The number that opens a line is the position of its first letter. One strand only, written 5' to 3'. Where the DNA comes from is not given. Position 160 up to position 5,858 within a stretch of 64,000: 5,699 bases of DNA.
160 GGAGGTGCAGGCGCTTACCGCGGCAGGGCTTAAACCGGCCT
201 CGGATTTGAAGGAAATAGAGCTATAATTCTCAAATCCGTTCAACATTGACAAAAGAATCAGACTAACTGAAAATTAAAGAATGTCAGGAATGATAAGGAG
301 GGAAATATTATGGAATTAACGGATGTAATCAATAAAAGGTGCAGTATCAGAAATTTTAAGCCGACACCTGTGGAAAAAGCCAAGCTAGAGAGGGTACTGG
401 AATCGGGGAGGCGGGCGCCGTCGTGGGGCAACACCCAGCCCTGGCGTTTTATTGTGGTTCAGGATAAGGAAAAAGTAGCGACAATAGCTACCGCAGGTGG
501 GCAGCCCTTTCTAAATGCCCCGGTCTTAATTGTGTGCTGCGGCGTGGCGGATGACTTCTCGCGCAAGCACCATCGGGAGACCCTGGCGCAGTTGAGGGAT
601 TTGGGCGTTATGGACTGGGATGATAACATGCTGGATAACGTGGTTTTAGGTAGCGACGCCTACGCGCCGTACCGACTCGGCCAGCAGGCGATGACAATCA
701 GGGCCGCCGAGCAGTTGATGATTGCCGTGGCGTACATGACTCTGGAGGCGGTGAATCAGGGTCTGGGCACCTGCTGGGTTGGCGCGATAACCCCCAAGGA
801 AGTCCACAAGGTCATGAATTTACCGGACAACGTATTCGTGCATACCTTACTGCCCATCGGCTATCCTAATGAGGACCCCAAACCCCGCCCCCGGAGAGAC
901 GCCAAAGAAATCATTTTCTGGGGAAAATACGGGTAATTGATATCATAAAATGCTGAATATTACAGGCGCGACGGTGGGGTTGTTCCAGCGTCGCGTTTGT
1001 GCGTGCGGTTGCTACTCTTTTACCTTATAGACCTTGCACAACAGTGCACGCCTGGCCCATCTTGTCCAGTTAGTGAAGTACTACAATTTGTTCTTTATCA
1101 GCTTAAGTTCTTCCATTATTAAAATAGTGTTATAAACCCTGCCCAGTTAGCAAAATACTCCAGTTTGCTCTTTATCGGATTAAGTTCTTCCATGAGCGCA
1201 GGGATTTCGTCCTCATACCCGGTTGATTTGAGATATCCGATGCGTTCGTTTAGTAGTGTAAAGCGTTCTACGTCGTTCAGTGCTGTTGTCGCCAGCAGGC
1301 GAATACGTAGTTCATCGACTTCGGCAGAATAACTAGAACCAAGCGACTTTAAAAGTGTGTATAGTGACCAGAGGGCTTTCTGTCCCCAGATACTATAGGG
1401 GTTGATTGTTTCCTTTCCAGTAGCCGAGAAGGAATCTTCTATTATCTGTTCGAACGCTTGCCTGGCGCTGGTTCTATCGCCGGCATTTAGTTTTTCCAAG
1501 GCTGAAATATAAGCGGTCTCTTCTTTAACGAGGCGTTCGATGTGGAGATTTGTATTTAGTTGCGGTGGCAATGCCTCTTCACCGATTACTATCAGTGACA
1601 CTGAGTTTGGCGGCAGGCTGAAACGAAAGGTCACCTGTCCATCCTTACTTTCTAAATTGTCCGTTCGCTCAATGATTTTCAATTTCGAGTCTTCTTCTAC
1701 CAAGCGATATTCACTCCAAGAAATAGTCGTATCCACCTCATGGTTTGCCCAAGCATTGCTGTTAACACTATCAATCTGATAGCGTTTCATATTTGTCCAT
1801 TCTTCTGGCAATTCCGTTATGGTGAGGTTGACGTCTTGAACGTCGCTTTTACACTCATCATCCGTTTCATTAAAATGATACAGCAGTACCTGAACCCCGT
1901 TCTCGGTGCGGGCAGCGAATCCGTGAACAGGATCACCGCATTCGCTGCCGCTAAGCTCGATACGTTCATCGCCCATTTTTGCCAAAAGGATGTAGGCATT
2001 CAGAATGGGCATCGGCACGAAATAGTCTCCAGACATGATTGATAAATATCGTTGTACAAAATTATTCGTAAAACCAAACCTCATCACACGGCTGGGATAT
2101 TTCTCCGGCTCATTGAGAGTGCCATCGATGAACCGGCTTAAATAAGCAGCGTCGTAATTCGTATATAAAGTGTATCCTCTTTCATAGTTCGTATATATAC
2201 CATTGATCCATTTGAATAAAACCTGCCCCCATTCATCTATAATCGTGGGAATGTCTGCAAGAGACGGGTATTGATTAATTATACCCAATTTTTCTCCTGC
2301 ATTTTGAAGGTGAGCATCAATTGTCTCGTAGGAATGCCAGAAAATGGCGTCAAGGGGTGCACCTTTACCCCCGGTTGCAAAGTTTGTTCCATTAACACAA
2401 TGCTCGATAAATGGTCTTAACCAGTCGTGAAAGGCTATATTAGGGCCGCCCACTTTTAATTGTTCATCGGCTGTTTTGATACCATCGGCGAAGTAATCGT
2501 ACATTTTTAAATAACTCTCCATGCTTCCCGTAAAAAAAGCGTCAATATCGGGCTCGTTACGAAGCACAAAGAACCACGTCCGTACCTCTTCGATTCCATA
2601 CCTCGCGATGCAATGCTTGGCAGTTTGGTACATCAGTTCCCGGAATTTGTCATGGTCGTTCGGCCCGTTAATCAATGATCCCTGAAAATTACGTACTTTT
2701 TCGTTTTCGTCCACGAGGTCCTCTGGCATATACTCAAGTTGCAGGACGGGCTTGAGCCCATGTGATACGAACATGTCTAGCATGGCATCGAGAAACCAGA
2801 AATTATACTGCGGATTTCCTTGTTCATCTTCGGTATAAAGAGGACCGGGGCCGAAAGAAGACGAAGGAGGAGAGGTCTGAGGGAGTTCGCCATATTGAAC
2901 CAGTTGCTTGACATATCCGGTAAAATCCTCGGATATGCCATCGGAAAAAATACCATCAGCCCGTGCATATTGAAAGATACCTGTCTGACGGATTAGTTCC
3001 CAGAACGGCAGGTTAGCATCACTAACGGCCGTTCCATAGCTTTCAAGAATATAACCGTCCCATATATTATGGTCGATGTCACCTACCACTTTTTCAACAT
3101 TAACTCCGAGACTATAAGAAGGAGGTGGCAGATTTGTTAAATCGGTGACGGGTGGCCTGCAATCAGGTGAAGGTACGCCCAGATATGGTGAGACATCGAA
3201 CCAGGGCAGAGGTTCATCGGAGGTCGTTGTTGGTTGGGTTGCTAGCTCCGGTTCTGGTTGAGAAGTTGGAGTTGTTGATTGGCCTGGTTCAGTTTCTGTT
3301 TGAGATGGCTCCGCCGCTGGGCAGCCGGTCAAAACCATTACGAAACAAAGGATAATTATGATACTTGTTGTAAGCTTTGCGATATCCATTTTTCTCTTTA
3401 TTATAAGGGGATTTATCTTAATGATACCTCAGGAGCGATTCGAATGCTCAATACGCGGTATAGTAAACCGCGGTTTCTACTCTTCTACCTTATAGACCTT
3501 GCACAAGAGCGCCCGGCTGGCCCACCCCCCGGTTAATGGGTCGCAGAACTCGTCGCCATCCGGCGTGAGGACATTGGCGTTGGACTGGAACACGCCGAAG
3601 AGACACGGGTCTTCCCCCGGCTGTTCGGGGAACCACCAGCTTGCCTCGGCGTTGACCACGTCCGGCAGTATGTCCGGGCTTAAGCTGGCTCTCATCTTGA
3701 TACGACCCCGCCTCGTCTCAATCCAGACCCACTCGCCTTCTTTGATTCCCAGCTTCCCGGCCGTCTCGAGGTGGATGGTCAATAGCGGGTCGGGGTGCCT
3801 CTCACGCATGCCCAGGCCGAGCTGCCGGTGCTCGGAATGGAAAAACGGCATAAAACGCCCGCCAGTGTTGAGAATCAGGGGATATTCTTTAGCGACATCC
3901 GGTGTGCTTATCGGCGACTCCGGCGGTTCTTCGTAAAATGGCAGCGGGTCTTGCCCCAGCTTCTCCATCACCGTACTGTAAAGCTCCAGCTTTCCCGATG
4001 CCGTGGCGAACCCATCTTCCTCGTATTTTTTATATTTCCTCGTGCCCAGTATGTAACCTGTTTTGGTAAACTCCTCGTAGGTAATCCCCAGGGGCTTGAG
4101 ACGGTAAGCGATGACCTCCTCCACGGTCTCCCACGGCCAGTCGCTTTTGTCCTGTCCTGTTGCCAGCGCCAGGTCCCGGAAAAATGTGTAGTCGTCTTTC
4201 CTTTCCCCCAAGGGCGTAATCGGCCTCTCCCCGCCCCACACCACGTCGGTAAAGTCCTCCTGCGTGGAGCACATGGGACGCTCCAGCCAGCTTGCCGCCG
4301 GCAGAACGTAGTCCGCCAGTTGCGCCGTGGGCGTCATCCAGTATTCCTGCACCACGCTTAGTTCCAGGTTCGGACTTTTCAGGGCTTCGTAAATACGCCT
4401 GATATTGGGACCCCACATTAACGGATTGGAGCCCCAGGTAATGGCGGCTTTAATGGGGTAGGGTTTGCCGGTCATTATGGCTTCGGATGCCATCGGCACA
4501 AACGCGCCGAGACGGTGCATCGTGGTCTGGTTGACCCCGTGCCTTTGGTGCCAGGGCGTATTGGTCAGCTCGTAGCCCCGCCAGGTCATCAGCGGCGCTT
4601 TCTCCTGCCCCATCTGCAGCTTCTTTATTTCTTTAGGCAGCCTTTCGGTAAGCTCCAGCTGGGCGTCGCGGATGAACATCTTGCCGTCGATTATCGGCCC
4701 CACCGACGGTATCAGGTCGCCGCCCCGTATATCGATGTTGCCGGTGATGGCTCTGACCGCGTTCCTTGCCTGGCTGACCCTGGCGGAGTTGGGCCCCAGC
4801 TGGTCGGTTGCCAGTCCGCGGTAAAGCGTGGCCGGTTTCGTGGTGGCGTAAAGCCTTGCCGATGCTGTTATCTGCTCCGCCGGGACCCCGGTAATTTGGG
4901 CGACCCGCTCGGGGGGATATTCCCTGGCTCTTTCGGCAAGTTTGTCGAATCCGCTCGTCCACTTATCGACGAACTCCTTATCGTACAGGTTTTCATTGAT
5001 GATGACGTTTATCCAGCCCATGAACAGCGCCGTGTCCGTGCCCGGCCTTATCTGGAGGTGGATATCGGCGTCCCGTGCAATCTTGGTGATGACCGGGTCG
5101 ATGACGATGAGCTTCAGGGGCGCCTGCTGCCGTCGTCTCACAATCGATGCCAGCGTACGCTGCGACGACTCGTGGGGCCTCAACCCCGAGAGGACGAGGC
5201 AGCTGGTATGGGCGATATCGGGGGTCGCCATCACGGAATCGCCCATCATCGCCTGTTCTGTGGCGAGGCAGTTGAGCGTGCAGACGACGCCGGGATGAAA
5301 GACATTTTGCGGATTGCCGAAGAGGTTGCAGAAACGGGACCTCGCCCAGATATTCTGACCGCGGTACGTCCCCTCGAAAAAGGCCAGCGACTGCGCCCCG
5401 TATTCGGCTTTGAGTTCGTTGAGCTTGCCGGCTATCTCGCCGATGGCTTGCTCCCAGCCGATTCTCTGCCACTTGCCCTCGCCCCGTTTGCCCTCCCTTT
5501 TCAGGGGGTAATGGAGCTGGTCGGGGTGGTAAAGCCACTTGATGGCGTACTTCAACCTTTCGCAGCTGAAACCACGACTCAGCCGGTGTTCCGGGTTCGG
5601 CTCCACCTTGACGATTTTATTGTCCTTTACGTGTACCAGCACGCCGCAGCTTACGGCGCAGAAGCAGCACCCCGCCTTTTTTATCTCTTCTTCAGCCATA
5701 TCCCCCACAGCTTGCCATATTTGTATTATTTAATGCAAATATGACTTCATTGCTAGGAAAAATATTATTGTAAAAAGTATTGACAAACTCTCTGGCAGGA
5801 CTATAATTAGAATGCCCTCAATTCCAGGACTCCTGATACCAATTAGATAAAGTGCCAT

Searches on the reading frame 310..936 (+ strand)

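Call 47: search_protein_families(library=pfam, proteins=[window:310-936:+], max_evalue=0.00001)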
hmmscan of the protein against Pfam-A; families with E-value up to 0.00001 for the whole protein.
window:310-936:+ (208 aa): 2 families
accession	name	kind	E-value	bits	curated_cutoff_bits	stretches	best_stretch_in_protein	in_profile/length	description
PF00881.29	Nitroreductase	-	2.9e-27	96.3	23.5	1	7-185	1-167/167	Nitroreductase family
PF14512.11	TM1586_NiRdase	-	1.2e-14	54.9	27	1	143-202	91-149/215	Putative TM nitroreductase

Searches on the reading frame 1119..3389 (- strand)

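Call 47: search_protein_families(library=pfam, proteins=[window:1119-3389:-], max_evalue=0.00001)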
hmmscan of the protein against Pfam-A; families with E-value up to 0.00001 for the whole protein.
window:1119-3389:- (756 aa): 1 family
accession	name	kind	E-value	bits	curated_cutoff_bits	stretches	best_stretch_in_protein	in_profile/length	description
PF01229.23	Glyco_hydro_39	-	4.8e-43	148.1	26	1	185-546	64-430/472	Glycosyl hydrolases family 39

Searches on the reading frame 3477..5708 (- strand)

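Call 47: search_protein_families(library=pfam, proteins=[window:3477-5708:-], max_evalue=0.00001)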
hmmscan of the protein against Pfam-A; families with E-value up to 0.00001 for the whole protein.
window:3477-5708:- (743 aa): 3 families
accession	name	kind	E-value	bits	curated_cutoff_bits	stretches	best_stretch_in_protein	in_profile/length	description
PF00384.28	Molybdopterin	-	2.8e-31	109.3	24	1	65-514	2-351/353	Molybdopterin oxidoreductase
PF01568.27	Molydop_binding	-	6.2e-17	62.1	26.8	1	617-725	6-100/110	Molydopterin dinucleotide binding domain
PF04879.21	Molybdop_Fe4S4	-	5.3e-13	49.2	22.7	1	10-60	4-54/55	Molybdopterin oxidoreductase Fe4S4 domain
